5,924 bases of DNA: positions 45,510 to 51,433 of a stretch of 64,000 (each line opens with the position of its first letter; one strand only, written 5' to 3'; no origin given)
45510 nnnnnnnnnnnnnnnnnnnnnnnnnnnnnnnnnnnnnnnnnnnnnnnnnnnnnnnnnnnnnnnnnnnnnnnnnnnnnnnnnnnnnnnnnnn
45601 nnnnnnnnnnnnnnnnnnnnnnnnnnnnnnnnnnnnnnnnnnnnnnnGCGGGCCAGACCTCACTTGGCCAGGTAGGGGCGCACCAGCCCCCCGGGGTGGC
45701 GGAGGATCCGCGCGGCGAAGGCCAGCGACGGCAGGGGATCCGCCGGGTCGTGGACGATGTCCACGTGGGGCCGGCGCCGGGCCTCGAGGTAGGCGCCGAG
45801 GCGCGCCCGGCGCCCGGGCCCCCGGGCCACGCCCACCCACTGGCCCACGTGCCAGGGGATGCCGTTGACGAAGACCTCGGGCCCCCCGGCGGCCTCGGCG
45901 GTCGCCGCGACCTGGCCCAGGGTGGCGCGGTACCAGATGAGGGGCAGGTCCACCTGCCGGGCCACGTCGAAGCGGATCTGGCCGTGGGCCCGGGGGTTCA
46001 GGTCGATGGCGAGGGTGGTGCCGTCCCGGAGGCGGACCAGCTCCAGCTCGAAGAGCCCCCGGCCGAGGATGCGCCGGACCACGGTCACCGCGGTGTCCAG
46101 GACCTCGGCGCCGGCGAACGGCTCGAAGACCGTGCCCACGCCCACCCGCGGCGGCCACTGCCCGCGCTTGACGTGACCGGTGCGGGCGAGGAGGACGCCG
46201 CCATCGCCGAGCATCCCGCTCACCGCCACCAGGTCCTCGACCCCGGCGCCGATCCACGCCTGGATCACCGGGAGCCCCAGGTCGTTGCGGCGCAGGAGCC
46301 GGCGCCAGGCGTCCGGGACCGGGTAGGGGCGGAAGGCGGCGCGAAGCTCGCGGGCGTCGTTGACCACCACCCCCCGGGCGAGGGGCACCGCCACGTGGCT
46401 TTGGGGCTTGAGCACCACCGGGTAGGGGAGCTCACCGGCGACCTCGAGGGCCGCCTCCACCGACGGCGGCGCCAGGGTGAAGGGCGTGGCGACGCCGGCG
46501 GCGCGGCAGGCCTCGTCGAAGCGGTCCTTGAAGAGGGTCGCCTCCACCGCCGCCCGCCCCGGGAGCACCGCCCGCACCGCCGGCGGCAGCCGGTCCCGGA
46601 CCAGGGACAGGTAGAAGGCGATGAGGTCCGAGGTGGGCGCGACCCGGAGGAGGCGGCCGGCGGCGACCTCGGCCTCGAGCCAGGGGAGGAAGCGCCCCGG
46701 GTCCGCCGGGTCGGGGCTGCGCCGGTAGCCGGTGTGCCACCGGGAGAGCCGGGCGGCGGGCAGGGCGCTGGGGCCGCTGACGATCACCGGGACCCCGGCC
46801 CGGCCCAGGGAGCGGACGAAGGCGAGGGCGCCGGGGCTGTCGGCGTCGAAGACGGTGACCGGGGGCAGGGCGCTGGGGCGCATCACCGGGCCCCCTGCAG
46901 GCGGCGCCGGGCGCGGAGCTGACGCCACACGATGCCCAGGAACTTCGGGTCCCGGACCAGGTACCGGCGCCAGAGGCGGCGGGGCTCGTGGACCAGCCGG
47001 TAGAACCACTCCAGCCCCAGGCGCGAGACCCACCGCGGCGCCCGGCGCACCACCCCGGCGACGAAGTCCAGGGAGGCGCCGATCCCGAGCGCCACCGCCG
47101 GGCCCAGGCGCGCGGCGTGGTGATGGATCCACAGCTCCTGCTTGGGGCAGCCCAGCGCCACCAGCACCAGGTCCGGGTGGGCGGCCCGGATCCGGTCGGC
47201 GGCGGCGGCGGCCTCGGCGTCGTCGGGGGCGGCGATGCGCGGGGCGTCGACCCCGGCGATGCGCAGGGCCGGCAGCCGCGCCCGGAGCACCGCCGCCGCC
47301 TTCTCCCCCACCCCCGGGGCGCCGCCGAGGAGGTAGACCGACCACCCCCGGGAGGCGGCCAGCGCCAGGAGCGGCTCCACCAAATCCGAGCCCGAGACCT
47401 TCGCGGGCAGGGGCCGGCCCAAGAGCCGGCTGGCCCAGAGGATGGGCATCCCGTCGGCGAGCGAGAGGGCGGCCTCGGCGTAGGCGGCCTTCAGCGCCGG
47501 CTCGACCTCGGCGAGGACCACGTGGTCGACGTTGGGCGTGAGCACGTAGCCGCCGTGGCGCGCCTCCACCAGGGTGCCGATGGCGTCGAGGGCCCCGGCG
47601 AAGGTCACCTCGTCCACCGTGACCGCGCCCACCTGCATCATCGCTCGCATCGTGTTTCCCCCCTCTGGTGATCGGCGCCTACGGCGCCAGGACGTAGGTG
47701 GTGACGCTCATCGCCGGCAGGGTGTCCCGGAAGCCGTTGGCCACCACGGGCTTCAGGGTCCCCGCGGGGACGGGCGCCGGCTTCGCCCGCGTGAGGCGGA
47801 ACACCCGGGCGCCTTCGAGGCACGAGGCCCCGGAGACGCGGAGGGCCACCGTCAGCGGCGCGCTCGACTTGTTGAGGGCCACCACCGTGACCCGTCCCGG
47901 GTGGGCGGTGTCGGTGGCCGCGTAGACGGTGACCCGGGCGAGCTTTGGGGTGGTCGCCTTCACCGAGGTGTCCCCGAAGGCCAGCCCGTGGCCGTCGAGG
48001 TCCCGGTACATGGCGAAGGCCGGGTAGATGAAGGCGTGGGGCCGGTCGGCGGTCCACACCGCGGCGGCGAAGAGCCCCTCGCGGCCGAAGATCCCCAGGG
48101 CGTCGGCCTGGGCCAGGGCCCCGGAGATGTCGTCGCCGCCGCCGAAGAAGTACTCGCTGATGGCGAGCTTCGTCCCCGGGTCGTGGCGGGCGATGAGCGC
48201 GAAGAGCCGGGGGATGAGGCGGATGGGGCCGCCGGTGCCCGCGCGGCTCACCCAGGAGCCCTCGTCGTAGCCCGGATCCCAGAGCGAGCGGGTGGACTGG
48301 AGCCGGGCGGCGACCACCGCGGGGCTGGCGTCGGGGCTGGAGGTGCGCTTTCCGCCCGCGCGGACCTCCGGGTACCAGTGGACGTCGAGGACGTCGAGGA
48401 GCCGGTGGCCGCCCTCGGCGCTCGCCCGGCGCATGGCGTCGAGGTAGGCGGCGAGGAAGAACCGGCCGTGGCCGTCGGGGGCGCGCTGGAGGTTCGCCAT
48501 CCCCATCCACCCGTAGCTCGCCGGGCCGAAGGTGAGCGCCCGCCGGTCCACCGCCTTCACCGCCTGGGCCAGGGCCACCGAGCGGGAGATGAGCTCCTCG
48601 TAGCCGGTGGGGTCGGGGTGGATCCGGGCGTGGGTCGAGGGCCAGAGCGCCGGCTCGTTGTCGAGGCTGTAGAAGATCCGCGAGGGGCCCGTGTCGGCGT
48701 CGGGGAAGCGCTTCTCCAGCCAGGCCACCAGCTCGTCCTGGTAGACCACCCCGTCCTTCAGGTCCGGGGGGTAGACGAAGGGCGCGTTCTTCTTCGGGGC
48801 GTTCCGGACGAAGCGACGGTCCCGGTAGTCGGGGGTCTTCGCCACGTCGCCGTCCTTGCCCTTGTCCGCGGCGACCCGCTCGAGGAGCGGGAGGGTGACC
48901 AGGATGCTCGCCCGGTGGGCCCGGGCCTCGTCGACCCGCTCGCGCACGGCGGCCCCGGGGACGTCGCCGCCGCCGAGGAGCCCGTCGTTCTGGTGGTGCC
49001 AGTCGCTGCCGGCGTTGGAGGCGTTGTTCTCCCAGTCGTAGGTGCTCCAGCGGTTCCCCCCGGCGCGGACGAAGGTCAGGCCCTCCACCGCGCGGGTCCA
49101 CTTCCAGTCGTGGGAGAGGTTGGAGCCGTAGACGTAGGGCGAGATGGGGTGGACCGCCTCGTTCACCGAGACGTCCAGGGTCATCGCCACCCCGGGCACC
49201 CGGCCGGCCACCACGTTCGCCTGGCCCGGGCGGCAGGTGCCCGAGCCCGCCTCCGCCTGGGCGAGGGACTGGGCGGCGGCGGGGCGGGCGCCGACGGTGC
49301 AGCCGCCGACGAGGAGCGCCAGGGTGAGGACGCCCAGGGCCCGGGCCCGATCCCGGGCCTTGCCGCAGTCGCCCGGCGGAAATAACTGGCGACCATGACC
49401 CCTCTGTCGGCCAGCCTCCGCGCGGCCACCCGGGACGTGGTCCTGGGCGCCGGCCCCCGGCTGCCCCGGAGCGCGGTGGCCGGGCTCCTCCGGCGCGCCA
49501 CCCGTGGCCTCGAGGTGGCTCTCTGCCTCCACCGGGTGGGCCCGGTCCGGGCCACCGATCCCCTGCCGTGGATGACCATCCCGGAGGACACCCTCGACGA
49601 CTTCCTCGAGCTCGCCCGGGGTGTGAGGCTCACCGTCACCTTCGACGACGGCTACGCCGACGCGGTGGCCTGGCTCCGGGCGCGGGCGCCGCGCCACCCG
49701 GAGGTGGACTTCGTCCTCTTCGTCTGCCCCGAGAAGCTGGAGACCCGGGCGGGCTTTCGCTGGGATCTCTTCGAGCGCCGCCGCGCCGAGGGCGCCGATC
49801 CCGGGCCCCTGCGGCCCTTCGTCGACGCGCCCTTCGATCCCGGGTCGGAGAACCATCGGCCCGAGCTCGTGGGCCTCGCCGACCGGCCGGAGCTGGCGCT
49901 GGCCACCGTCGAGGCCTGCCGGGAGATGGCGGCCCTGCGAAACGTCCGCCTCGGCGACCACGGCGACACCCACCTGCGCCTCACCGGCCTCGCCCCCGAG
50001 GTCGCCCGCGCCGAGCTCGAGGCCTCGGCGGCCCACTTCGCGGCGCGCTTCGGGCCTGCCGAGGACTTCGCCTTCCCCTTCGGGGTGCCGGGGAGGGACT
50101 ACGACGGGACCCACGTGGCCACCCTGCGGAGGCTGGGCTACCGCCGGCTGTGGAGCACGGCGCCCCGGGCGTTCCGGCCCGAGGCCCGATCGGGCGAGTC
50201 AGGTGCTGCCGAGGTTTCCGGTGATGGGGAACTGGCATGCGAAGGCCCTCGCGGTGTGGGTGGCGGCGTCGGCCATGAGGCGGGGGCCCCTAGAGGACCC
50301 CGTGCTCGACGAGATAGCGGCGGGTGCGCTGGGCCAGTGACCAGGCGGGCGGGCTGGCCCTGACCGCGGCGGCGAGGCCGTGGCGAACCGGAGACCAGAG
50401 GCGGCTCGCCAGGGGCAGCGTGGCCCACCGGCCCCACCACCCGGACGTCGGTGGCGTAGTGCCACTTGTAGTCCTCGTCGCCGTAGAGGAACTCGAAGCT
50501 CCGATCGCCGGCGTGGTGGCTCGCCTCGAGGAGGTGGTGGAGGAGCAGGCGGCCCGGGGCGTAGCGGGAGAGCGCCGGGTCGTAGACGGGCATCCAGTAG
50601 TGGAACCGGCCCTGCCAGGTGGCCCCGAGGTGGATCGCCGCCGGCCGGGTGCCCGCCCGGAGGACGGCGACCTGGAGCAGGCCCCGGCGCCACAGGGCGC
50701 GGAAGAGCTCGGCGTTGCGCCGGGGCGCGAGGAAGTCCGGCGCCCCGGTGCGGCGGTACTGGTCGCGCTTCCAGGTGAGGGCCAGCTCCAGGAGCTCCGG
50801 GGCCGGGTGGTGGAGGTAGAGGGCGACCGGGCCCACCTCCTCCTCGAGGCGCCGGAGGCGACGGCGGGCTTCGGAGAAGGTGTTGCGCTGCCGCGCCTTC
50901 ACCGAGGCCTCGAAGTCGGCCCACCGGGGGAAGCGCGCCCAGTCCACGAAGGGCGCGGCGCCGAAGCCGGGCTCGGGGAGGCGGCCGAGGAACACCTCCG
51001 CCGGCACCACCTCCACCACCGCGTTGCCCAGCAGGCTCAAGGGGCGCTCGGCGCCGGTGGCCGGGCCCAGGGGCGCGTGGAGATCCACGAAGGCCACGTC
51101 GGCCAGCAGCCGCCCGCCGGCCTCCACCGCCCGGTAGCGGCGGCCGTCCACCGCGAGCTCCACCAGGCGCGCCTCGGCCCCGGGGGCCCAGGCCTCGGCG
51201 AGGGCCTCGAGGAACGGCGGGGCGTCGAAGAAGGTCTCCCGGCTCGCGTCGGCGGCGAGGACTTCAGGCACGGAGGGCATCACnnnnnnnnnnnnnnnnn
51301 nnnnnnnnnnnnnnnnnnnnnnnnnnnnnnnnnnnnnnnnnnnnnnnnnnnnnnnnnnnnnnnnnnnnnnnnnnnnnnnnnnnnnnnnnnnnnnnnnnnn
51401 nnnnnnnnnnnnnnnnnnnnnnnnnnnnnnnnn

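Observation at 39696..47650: ACP / AMP-ligase / AsnB-amidotransferase / NadE-like / ATP-grasp module inside the EPS locus implies acyl or amido decoration of the polysaccharide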

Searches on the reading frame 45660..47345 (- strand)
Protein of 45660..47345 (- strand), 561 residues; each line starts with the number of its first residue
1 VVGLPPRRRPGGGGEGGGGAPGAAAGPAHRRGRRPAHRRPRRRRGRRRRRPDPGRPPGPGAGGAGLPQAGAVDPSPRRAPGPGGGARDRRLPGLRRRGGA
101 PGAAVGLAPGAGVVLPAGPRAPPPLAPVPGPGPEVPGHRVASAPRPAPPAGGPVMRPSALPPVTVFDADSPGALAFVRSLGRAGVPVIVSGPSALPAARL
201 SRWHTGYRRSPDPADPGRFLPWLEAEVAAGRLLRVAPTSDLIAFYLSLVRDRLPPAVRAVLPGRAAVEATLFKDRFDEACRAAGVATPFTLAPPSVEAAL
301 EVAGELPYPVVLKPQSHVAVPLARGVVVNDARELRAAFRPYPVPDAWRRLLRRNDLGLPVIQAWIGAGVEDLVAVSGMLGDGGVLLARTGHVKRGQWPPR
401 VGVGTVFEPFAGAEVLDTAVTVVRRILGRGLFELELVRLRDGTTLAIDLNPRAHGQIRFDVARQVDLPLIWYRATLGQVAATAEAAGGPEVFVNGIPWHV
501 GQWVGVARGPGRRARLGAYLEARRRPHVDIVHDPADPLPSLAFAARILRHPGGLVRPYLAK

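Call 4: search_protein_families(library=pfam, proteins=[window:45660-47345:-], max_evalue=0.01)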
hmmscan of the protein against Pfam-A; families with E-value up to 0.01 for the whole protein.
window:45660-47345:- (561 aa): 0 families

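Call 5: search_protein_families(library=ncbifam, proteins=[window:45660-47345:-], max_evalue=0.01)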
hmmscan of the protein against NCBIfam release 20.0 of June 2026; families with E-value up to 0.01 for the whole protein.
window:45660-47345:- (561 aa): 1 family
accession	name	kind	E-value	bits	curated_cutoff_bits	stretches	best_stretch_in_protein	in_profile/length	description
NF005315.0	PRK06849.1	equivalog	0.00017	20.7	406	1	168-314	12-159/389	hypothetical protein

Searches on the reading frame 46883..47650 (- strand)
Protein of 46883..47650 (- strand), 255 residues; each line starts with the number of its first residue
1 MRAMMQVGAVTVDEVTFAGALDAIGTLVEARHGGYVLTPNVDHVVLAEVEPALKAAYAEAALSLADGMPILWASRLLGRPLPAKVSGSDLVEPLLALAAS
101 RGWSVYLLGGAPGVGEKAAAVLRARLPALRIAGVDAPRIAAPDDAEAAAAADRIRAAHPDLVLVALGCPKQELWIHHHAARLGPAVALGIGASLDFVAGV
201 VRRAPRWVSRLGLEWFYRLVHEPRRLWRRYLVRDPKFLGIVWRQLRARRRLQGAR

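Call 4: search_protein_families(library=pfam, proteins=[window:46883-47650:-], max_evalue=0.01)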
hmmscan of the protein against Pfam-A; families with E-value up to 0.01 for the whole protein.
window:46883-47650:- (255 aa): 2 families
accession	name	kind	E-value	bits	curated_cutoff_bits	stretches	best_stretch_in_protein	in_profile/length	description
PF03808.19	Glyco_tran_WecG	-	3.6e-65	219.3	27.4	1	60-230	1-168/168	Glycosyl transferase WecG/TagA/CpsF family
PF13458.12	Peripla_BP_6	-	0.0041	17.3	31.7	1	90-167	121-199/343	Periplasmic binding protein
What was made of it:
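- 46883..47650 (-): WecG/TagA/CpsF-family glycosyltransferase (EpsA-like). Glyco_tran_WecG 219 bits (call 4).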

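Call 5: search_protein_families(library=ncbifam, proteins=[window:46883-47650:-], max_evalue=0.01)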
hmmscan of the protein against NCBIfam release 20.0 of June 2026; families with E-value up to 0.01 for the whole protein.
window:46883-47650:- (255 aa): 4 families
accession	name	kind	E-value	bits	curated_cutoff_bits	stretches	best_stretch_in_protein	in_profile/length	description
NF041872.1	EPS_EpsA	equivalog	9.6e-85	284.1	500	1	2-248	15-261/265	exopolysaccharide biosynthesis glycosyltransferase EpsA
TIGR00696.1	wecG_tagA_cpsF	superfamily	4.2e-47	160.2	69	1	59-233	5-176/178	WecB/TagA/CpsF family glycosyltransferase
NF041710.1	UDPacetylman_taseTarA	equivalog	9.4e-36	123.5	350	1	5-245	9-244/247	N-acetylglucosaminyldiphosphoundecaprenol N-acetyl-beta-D-mannosaminyltransferase TarA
NF002980.1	PRK03692.1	equivalog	3e-29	102.1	323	1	32-230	31-226/240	lipopolysaccharide N-acetylmannosaminouronosyltransferase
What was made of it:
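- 46883..47650 (-): NF041872 EpsA 284 < 500 and TIGR00696 160 > 69 (call 5).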

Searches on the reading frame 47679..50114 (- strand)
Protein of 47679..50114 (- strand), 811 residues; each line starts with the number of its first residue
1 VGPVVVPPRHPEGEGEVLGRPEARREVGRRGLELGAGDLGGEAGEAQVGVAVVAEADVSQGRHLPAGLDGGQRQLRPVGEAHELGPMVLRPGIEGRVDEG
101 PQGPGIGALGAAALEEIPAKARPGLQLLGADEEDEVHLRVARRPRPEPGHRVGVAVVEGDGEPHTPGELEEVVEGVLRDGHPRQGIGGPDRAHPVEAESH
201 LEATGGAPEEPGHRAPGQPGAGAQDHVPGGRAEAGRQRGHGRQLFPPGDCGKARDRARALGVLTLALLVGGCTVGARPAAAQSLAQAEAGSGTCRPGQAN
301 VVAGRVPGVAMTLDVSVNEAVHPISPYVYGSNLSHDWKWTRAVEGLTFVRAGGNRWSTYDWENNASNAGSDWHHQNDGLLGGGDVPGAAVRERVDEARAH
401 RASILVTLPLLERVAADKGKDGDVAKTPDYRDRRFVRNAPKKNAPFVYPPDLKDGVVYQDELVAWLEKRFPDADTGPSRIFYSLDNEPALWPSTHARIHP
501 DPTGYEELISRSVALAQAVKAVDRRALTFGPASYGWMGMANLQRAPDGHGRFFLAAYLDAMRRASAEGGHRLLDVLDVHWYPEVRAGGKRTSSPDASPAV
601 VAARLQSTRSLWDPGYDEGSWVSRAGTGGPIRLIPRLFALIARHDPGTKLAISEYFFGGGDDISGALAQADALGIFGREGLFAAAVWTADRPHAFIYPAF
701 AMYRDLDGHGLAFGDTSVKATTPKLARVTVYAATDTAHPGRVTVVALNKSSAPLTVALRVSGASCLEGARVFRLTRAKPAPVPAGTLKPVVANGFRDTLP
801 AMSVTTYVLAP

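Call 4: search_protein_families(library=pfam, proteins=[window:47679-50114:-], max_evalue=0.01)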
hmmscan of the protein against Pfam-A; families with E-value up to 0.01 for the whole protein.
window:47679-50114:- (811 aa): 1 family
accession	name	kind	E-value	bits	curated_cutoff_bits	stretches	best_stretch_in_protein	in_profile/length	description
PF12891.13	Glyco_hydro_44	-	3.3e-52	178.1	25.1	1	365-583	1-222/223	Glycoside hydrolase family 44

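Call 5: search_protein_families(library=ncbifam, proteins=[window:47679-50114:-], max_evalue=0.01)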
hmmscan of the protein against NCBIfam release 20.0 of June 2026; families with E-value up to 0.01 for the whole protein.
window:47679-50114:- (811 aa): 1 family
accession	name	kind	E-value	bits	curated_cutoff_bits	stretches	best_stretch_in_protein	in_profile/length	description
NF041873.1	EPS_EpsB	equivalog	4e-65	220.5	1250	1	304-807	157-664/671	GH44 family glycoside hydrolase EpsB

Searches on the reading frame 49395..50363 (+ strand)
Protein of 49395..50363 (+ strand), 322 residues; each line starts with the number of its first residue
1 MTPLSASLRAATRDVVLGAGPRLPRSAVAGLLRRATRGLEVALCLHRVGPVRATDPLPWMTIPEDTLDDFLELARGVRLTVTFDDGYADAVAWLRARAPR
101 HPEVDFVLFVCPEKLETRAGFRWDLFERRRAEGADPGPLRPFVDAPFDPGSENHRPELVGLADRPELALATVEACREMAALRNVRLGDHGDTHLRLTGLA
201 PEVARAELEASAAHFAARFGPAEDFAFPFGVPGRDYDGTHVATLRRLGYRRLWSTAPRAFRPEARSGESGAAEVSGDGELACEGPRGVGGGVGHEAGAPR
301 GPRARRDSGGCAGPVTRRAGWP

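Call 75: search_protein_families(library=pfam, proteins=[window:49395-50363:+], max_evalue=0.01)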
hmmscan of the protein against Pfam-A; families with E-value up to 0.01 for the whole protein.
window:49395-50363:+ (322 aa): 1 family
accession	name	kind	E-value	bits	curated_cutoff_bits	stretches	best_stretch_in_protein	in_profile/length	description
PF01522.26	Polysacc_deac_1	-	4.5e-06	27.1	23.1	1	174-250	50-122/124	Polysaccharide deacetylase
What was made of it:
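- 49395..50363 (+): NodB-type polysaccharide deacetylase-like gene inside the EPS operon. It overlaps the long minus-strand GH44 ORF, so the GH44 gene probably starts at or before 49214. Polysacc_deac_1 27.1 > 23.1 (call 75).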

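Call 91: search_protein_families(library=ncbifam, proteins=[window:49395-50363:+], max_evalue=0.01)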
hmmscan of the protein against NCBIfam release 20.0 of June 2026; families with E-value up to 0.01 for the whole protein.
window:49395-50363:+ (322 aa): 0 families

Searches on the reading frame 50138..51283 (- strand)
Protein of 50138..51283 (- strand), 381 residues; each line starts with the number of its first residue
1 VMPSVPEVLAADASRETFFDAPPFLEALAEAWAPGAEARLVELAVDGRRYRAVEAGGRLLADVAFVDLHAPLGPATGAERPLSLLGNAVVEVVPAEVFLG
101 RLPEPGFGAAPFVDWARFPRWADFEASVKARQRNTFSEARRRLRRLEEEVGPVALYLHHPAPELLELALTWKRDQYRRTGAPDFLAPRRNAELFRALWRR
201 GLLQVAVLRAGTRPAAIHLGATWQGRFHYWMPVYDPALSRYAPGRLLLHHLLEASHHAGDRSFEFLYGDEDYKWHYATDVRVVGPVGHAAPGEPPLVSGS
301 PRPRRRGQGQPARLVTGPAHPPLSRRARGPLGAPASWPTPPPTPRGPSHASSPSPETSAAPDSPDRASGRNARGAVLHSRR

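Call 13: search_protein_families(library=pfam, proteins=[window:50138-51283:-], max_evalue=0.001)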
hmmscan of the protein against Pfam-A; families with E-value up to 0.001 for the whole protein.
window:50138-51283:- (381 aa): 1 family
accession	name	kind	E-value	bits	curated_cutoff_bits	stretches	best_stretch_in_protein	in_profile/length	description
PF13480.13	Acetyltransf_6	-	1.5e-32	113.1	22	1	135-273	3-142/143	Acetyltransferase (GNAT) domain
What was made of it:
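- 50138..51283 (-): FemAB-like Acetyltransf_6 protein of the EPS operon, an alternative candidate acyl/aminoacyl transferase. PF13480 113 bits (call 13).
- Checked: A real Acetyltransf_6 gene lies in the EPS operon at 50138-51283 (call 13).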

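Call 41: search_protein_families(library=ncbifam, proteins=[window:50138-51283:-], max_evalue=0.00001)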
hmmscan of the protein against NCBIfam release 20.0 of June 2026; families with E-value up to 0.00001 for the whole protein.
window:50138-51283:- (381 aa): 0 families
